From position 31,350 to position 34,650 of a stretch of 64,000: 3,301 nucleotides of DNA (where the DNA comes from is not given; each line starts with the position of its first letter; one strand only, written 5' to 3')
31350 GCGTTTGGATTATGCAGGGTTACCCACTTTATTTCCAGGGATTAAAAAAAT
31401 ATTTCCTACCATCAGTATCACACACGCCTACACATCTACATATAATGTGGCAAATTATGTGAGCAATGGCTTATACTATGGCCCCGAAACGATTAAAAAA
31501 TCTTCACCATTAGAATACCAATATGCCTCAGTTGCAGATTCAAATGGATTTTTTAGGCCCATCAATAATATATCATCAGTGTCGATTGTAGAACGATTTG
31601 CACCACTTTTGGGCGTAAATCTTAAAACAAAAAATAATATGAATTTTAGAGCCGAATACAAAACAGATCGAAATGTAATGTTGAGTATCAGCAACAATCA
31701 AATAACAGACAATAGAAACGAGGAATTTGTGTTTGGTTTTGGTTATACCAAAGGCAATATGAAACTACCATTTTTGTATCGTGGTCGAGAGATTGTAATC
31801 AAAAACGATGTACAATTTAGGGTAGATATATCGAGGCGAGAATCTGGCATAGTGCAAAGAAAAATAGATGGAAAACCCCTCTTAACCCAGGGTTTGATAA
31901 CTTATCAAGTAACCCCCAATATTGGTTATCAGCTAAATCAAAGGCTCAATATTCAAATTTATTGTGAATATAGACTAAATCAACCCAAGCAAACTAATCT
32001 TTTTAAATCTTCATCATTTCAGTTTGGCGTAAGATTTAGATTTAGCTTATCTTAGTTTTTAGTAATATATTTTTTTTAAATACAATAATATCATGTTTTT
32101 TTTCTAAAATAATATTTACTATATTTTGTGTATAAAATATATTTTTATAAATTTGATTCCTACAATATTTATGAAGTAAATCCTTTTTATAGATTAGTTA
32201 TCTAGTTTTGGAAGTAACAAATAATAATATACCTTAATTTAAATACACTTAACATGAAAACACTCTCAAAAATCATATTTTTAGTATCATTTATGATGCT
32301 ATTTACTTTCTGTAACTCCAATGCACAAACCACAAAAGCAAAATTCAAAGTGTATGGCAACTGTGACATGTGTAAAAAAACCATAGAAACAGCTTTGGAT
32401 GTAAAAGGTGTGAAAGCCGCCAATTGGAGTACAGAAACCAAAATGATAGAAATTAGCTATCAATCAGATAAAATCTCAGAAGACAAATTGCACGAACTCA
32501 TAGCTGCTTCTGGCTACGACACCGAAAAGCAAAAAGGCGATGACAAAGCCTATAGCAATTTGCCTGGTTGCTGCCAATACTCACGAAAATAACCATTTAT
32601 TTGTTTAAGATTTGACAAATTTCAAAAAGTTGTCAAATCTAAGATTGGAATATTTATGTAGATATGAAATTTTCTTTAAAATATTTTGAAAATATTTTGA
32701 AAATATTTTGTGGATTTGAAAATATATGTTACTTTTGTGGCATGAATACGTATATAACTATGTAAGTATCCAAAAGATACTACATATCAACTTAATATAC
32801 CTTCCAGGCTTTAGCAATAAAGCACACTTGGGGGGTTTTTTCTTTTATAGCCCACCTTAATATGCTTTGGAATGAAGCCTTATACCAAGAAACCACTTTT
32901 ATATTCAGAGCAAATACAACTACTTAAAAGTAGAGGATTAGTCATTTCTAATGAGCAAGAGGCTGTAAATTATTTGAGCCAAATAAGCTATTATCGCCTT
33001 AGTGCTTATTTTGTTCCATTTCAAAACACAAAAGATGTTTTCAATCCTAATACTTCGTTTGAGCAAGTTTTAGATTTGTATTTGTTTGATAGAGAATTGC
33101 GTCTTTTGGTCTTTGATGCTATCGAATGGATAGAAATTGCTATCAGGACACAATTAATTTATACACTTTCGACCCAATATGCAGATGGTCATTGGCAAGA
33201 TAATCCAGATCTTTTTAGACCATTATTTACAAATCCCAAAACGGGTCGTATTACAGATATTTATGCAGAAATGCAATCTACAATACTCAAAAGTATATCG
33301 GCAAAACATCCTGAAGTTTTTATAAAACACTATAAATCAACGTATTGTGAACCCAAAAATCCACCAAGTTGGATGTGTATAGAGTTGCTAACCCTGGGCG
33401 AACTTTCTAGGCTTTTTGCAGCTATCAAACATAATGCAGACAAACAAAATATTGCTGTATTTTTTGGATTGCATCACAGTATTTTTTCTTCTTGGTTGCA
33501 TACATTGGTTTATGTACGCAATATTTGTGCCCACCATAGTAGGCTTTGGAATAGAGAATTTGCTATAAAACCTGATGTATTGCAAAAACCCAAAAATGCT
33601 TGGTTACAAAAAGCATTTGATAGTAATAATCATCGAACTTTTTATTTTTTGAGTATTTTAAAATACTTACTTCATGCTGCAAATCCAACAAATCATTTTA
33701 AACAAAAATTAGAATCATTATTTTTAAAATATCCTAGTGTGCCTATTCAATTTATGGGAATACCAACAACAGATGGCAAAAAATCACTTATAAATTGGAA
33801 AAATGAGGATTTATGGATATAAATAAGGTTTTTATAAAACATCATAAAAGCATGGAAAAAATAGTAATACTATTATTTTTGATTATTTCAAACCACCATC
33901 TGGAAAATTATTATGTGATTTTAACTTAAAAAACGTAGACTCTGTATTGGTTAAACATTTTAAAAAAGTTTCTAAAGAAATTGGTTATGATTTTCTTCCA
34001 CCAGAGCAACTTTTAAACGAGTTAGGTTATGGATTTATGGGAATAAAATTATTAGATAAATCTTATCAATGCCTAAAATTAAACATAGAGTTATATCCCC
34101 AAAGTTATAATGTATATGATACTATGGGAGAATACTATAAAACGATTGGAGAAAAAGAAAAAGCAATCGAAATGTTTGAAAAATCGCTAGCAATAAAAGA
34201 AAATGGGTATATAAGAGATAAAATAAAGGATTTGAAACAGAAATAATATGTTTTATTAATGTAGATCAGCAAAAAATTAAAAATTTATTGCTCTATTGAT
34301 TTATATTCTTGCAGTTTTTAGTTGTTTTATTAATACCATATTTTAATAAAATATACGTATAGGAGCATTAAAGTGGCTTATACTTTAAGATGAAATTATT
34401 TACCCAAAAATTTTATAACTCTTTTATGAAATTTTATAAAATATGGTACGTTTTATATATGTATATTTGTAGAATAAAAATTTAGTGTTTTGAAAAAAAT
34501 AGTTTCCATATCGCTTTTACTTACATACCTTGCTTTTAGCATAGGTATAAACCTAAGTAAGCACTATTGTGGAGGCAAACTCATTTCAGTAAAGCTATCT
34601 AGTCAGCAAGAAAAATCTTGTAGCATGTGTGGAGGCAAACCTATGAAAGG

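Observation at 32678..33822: Abi_2 (AbiD/AbiF-like, HEPN-type) gene with its own promoter, a ~100-nt structured RNA and a terminator in front: candidate RNA-antitoxin / protein-toxin defence module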

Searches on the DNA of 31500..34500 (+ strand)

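Call 4: search_rna_families(source=window, start=31500, end=34500, threshold=evalue, max_evalue=10, show_alignments=3)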
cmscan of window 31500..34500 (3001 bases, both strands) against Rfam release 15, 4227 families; matches with E-value up to 10: 4.
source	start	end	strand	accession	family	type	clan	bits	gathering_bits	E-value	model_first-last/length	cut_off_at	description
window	33556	33677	-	RF01219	snoR100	Gene; snRNA; snoRNA; HACA-box;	-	21.4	50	0.49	1-116/116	no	Small nucleolar RNA snoR100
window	32598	32651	+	RF03476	mir-7360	Gene; miRNA;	-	19.6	47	3.3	1-59/59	no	mir-7360 microRNA precursor family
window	34264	34336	-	RF00200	snoZ199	Gene; snRNA; snoRNA; CD-box;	-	19.1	47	9.8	1-84/84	no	Small nucleolar RNA Z199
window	33325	33375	-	RF00002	5_8S_rRNA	Gene; rRNA;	CL00112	16.9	42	0.21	1-154/154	no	5.8S ribosomal RNA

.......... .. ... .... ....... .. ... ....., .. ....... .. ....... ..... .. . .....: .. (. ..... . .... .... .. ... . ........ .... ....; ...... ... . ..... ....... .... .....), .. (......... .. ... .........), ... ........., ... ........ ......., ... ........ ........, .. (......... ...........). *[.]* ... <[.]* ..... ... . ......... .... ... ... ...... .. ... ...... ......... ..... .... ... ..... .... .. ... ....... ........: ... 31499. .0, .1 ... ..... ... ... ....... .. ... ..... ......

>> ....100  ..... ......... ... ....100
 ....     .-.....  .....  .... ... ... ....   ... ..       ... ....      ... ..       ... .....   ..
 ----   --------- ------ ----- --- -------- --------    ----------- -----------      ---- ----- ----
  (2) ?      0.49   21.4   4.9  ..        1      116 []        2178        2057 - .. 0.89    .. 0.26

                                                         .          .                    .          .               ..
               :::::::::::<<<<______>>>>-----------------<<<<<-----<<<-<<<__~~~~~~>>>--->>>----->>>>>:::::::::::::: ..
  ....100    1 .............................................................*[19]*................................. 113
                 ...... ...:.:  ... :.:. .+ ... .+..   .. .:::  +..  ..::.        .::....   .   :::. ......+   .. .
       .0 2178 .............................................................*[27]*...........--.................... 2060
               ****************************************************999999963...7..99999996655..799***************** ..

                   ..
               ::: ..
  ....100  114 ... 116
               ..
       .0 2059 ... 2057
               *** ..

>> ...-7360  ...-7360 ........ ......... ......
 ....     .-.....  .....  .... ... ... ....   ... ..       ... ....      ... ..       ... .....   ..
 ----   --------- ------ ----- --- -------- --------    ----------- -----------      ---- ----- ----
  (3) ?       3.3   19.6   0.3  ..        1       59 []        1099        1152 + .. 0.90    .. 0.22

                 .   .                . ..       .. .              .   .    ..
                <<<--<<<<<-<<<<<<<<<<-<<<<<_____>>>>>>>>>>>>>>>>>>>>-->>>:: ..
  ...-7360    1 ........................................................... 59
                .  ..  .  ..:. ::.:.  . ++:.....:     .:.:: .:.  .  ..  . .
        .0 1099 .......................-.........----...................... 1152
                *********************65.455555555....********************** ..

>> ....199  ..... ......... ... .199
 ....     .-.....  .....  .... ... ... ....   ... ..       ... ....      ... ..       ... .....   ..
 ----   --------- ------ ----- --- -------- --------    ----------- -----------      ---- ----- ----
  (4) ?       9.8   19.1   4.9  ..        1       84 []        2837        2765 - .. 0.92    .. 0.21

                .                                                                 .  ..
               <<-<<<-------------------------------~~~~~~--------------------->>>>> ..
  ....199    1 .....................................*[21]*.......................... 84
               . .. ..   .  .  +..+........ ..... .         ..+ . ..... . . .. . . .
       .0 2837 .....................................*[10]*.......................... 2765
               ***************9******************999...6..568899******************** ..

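Call 30: search_rna_families(sources=[L095, L094, L007, L017, L020, L001, L065, L078], threshold=evalue, max_evalue=10, show_alignments=4)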
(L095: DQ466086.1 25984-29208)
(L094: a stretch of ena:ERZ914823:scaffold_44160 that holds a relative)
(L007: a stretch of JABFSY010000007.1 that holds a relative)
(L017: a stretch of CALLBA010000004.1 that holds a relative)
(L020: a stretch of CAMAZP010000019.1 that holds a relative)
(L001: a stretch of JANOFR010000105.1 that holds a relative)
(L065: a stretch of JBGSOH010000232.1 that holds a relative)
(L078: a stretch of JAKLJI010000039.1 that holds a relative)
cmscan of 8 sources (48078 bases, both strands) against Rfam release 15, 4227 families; matches with E-value up to 10: 11.
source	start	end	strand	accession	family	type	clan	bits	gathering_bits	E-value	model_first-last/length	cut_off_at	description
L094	1063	1099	+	RF03085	abiF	Gene; sRNA;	-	58.5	37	1.7e-08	1-37/37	no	abiF RNA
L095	1082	1117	+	RF03085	abiF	Gene; sRNA;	-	37.6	37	0.0025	1-37/37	no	abiF RNA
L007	2940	2975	+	RF03085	abiF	Gene; sRNA;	-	35.8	37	0.0069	1-37/37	no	abiF RNA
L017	2940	2975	+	RF03085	abiF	Gene; sRNA;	-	35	37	0.011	1-37/37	no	abiF RNA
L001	321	417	-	RF01693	Bacteroidales-1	Gene; sRNA;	-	27.9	60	0.8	1-179/179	no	Bacteroidales-1 6S-Bacteroidales RNA suggested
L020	2940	2975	+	RF03085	abiF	Gene; sRNA;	-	27.1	37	0.95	1-37/37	no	abiF RNA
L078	2930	2974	+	RF03085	abiF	Gene; sRNA;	-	26.2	37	1.6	1-37/37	no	abiF RNA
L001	5866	5965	-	RF03146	RAGATH-9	Gene; sRNA;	-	24.9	75.2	3.4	1-173/173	no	RAGATH-9 RNA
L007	5211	5232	-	RF01114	TMV_UPD-PK1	Cis-reg;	-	23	33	2.5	1-22/22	no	Pseudoknot of upstream pseudoknot domain (UPD) of the 3'UTR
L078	4616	4761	-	RF02706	TeloSII_ncR30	Gene; sRNA;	-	21.8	86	0.75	1-226/226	no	TeloSII non coding RNA 30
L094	423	473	-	RF01295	SCARNA7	Gene; snRNA; snoRNA; scaRNA;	-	15.9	65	8.3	1-330/330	no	Small Cajal body-specific RNA 7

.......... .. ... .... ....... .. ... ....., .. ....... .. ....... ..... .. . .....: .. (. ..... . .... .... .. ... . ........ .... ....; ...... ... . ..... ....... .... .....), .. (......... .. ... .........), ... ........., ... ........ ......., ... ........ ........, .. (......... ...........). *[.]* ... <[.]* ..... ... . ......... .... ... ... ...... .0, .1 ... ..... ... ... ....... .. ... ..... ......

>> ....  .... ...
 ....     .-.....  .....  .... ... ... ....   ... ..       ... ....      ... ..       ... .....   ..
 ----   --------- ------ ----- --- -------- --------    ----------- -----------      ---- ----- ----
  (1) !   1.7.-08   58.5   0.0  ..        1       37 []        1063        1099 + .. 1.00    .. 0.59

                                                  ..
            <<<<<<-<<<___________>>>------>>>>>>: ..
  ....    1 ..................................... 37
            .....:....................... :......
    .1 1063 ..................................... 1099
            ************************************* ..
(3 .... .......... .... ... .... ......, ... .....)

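Call 47: build_rna_model(alignment_id=A2, structure=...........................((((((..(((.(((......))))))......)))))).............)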
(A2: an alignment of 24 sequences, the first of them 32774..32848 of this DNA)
Model R1 built from alignment A2 (24 sequences, 79 columns); structure: as given.
model positions 75; base pairs 12; branch points 0; effective number of sequences 3.15; information 0.753 bits per position. Calibrated on 0.2 Mb of random sequence (short: E-values are rough).
structure used (alignment columns):
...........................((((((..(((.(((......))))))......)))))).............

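Call 48: search_with_rna_model(model_id=R1, sources=[window, L081, L082, L083, L084, L085, L086, L087, L088, L089, L090, L091, L092, L093, L094, L095, L001, L002, L003, L004, L005, L006, L007, L008, L010, L011, L017, L020, L027, L028, L039, L045, L046, L047, L055, L064, L065, L068, L069, L070, L071, L072, L074, L075, L076, L077, L078, L080], max_evalue=1, show_alignments=1)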
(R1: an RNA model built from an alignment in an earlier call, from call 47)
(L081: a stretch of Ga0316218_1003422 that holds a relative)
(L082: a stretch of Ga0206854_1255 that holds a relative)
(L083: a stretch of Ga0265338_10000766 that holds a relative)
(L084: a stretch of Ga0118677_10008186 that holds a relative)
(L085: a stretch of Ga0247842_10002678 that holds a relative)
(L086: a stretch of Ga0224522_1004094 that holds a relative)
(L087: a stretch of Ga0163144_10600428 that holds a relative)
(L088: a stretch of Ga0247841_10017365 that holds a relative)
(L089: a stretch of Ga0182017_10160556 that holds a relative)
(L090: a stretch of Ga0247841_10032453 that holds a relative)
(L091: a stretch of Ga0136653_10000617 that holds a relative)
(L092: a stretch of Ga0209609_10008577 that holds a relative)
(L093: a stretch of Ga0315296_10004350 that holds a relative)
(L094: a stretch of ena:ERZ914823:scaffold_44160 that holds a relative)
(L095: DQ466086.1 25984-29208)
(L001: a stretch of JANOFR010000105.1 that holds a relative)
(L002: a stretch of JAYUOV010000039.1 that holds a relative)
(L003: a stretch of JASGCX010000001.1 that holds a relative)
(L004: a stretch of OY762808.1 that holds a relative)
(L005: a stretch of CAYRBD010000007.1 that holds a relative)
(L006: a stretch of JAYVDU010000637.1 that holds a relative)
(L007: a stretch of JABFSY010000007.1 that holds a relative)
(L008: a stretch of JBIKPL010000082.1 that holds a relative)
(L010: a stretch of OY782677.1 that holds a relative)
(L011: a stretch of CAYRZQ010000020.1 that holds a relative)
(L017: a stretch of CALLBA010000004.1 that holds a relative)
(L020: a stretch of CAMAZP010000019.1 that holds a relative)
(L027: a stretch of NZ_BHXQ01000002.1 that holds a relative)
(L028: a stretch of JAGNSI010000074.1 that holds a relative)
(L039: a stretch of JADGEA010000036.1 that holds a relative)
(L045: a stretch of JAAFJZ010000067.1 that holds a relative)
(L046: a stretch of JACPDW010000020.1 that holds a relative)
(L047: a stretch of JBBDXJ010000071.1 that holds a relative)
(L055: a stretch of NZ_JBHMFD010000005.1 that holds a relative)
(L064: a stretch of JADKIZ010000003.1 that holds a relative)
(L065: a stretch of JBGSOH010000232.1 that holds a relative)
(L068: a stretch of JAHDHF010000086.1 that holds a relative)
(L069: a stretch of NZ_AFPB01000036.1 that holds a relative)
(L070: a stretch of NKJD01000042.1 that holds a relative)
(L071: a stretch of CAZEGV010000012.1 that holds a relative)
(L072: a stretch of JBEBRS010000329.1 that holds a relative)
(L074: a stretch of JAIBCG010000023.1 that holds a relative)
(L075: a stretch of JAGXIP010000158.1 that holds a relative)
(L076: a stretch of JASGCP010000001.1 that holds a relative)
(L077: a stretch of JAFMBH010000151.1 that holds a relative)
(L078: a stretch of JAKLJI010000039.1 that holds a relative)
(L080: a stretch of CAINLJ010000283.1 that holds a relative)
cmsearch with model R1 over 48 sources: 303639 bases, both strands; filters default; matches with E-value up to 1: 47.
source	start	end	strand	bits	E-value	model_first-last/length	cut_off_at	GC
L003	2902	2976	+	91.6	3e-16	1-75/75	no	0.4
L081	1400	1474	+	91.2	3.5e-16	1-75/75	no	0.39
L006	2900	2975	+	88.3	1.5e-15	1-75/75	no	0.38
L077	2394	2466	+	88.2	1.6e-15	1-75/75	no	0.38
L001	2896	2970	+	88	1.7e-15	1-75/75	no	0.41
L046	2908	2982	+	86.4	3.8e-15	1-75/75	no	0.39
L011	2908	2983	+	85.8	5.2e-15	1-75/75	no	0.41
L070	2908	2982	+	85.6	5.9e-15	1-75/75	no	0.41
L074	2899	2971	+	84.7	9.2e-15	1-75/75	no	0.41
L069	2905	2977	+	84.6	9.7e-15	1-75/75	no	0.4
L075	2910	2983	+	84.2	1.1e-14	1-75/75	no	0.39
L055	2920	2995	+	84.1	1.2e-14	1-75/75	no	0.36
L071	2908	2982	+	83.7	1.5e-14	1-75/75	no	0.37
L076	405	477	+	82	3.6e-14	1-75/75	no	0.41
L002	2038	2114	+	81.9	3.7e-14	1-75/75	no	0.35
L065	2911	2983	+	81.5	4.5e-14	1-75/75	no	0.37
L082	328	403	+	80.7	6.8e-14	1-75/75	no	0.39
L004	2898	2972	+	78.6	1.9e-13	1-75/75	no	0.47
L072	2074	2146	+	77.8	2.9e-13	1-75/75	no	0.38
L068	2910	2982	+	77.1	4.1e-13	1-75/75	no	0.42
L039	2821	2893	+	76.4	5.7e-13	1-75/75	no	0.38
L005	2896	2970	+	75.8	7.7e-13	1-75/75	no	0.44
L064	2909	2983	+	72.4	4.2e-12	1-75/75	no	0.44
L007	2915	2987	+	66.9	6.7e-11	1-75/75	no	0.4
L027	2915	2987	+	66.4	8.4e-11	1-75/75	no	0.4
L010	2910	2982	+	65.1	1.6e-10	1-75/75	no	0.34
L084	1411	1483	+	61.9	8.2e-10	1-75/75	no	0.41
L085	1411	1483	+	61.9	8.2e-10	1-75/75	no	0.41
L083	1402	1474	+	61.8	8.4e-10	1-75/75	no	0.37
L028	73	145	+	59.8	2.4e-09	1-75/75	no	0.37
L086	1402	1474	+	59.7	2.5e-09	1-75/75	no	0.41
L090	1404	1476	+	58.4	4.7e-09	1-75/75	no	0.4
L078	2905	2986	+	58.1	5.3e-09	1-75/75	no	0.46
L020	2915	2987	+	54.9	2.6e-08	1-75/75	no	0.37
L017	2915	2987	+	53.1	6.6e-08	1-75/75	no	0.34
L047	48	120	+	52.3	9.8e-08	1-75/75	no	0.45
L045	168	240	+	51.3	1.6e-07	1-75/75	no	0.37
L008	1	46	+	33.2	0.0014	28-75/75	5'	0.43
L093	1411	1490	+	31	0.0042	1-75/75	no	0.45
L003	2914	2988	-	24.6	0.1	1-75/75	no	0.44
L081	1412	1486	-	22.2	0.34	1-75/75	no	0.41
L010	2922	2994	-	21.5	0.48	1-75/75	no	0.34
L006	2912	2987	-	20.7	0.72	1-75/75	no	0.45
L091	1402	1481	+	20.1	0.99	1-75/75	no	0.47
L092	1402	1481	+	20.1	0.99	1-75/75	no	0.47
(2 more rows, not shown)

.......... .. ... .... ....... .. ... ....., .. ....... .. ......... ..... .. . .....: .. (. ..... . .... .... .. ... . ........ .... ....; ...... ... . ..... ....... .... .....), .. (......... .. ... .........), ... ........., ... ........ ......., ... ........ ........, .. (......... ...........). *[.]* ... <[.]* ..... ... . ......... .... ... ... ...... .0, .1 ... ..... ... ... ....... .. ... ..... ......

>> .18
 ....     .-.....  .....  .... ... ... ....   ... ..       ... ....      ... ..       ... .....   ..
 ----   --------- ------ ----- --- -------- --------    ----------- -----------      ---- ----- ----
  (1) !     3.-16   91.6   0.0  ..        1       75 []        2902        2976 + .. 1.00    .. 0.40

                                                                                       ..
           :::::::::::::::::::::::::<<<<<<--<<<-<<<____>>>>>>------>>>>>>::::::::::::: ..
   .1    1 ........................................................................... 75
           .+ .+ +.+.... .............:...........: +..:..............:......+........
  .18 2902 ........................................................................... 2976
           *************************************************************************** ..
